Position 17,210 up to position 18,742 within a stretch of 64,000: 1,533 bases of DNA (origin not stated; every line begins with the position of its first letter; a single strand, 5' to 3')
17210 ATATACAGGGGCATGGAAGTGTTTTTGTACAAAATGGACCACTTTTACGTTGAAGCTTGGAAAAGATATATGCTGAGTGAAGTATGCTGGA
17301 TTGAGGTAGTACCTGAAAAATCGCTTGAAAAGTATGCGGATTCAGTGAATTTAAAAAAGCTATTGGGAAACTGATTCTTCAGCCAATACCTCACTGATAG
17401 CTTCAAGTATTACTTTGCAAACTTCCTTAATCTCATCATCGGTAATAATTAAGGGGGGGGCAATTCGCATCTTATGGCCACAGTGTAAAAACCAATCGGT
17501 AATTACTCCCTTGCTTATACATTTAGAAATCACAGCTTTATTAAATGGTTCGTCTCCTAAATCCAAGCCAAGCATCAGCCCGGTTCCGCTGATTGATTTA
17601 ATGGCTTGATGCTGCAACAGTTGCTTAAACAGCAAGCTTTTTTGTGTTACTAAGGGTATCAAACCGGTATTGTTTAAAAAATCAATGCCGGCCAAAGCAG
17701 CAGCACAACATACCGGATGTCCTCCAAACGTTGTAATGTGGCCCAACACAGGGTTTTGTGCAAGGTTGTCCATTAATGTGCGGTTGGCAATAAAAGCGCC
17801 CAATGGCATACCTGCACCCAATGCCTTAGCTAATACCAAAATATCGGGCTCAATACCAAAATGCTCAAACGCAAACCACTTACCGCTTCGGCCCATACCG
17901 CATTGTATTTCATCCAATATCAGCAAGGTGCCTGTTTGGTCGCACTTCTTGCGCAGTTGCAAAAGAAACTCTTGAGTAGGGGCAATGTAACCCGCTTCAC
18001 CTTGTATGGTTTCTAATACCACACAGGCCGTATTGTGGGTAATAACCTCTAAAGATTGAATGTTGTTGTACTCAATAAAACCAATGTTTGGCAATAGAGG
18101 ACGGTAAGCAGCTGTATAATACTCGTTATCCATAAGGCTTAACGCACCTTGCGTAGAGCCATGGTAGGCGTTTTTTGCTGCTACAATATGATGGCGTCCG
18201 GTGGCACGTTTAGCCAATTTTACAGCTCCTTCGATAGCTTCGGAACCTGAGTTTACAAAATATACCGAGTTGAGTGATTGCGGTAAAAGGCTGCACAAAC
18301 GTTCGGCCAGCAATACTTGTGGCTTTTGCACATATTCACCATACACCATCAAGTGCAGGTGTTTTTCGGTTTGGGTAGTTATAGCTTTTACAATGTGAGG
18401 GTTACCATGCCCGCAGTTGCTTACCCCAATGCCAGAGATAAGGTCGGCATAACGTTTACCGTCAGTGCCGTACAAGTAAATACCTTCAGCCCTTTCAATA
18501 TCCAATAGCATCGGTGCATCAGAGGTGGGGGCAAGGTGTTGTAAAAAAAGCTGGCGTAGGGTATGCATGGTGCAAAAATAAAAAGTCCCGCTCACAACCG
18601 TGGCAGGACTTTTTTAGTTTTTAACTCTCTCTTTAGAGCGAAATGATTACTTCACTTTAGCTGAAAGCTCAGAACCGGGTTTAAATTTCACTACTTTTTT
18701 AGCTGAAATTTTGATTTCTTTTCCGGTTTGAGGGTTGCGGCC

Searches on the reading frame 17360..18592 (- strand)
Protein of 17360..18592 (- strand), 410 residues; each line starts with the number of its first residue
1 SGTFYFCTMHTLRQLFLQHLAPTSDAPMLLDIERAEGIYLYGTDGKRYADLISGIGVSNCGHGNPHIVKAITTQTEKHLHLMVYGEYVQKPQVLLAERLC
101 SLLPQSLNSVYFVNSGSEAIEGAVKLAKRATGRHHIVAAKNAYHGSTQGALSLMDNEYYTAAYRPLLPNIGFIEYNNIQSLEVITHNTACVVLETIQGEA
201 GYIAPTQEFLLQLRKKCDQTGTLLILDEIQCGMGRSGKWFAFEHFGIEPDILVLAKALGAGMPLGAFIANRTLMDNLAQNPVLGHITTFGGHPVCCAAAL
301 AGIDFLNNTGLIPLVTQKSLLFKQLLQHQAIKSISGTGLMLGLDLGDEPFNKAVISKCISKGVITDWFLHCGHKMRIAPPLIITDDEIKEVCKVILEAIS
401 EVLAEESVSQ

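Call 51: search_protein_families(library=pfam, proteins=[window:17360-18592:-], max_evalue=0.001)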
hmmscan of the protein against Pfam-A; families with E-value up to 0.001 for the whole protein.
window:17360-18592:- (410 aa): 1 family
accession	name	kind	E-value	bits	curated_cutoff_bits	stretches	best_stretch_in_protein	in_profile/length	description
PF00202.27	Aminotran_3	-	1.5e-98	330.6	30.5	1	24-398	5-402/403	Aminotransferase class-III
